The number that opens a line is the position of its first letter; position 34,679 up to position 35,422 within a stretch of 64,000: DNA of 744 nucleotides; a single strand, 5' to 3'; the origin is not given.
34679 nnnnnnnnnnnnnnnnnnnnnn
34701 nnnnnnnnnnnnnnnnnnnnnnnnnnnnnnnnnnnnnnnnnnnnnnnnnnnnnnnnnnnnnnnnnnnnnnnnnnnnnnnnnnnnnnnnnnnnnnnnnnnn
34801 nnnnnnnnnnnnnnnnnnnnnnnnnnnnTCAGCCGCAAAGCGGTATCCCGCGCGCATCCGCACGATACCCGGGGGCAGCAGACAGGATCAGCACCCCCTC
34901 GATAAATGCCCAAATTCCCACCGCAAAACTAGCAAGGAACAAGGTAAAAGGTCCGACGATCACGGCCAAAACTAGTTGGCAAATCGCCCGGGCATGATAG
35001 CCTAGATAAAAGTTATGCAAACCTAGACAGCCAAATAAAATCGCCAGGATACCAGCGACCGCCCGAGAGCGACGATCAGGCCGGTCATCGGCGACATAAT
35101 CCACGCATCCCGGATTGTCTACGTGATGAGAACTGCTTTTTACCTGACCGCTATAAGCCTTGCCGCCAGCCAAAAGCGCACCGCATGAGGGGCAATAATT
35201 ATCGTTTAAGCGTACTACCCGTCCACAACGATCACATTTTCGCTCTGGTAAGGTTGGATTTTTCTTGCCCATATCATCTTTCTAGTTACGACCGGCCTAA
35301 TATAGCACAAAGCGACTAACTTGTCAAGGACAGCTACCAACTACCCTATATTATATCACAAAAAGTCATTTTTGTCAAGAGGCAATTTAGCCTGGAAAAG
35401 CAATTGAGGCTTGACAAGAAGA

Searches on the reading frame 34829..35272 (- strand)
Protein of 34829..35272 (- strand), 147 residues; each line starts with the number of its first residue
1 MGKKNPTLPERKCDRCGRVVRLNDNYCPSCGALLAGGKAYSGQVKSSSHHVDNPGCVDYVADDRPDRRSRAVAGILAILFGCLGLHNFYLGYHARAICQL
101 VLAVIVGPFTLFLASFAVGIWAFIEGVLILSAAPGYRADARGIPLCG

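Call 4: search_protein_families(library=pfam, proteins=[window:34829-35272:-], max_evalue=0.01)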
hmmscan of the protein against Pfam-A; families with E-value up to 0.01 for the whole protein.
window:34829-35272:- (147 aa): 6 families
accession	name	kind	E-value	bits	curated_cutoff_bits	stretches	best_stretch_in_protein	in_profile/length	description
PF05154.21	TM2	-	2.1e-10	41.1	27.9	1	67-111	2-45/51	TM2 domain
PF13240.11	Zn_Ribbon_1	-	3.1e-05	24.1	25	1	12-32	1-21/23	zinc-ribbon domain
PF13248.11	Zn_ribbon_3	-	4.7e-05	23.2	27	1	10-33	2-25/26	zinc-ribbon domain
PF12773.13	DZR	-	0.00013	22.5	27.3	1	8-31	22-45/45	Double zinc ribbon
PF17032.10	Zn_ribbon_15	-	0.00055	21.1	28.9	1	10-31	52-73/73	zinc-ribbon family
PF12172.15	zf-ChsH2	-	0.0079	16.4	23.2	0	12-32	13-33/37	ChsH2, rubredoxin-like zinc ribbon domain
